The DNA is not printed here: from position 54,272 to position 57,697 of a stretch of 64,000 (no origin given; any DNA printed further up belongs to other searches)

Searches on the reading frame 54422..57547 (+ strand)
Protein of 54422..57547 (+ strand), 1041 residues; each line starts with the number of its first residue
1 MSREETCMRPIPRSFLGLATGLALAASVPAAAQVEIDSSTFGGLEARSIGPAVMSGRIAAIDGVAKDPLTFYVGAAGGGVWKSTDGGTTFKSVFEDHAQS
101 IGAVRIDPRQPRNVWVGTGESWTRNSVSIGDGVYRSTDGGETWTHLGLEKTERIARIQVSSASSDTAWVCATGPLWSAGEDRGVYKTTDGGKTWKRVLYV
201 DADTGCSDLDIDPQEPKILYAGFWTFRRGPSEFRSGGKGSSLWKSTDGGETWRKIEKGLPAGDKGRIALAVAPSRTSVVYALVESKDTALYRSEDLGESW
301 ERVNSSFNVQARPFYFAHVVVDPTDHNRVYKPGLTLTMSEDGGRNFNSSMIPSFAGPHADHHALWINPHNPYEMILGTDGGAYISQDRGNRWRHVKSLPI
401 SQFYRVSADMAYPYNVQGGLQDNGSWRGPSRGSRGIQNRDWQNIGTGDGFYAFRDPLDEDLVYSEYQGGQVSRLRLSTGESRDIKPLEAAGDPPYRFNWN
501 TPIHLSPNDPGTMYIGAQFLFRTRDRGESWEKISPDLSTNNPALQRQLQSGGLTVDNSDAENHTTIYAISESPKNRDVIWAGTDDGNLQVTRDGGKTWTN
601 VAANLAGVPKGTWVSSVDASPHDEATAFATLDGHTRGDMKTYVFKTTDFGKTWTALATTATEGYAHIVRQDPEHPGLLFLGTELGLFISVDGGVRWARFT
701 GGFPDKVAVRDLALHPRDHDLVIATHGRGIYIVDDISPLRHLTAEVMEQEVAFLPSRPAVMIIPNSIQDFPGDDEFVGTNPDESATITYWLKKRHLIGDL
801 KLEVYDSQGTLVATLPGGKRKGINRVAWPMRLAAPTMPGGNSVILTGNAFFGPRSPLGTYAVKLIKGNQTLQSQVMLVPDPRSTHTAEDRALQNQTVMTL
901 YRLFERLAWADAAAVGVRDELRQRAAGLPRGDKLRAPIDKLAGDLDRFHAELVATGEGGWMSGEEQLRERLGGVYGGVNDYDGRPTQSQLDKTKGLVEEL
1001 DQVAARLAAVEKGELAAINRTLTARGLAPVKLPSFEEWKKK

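Call 77: search_protein_families(library=pfam, proteins=[window:54422-57547:+], max_evalue=0.00001)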
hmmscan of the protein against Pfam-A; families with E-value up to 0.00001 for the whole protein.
window:54422-57547:+ (1041 aa): 4 families
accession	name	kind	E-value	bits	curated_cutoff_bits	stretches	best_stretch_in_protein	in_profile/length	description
PF15902.12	Sortilin-Vps10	-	3.8e-39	135.2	33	4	133-258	3-115/446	Sortilin, neurotensin receptor 3,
PF02012.26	BNR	-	1.3e-13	49.2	27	0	134-144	1-11/12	BNR/Asp-box repeat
PF14870.12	PSII_BNR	-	5.8e-10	39.3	27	0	134-198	41-98/303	Photosynthesis system II assembly factor YCF48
PF13088.12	BNR_2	-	1.2e-08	35.1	31.4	0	242-303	188-251/277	BNR repeat-like domain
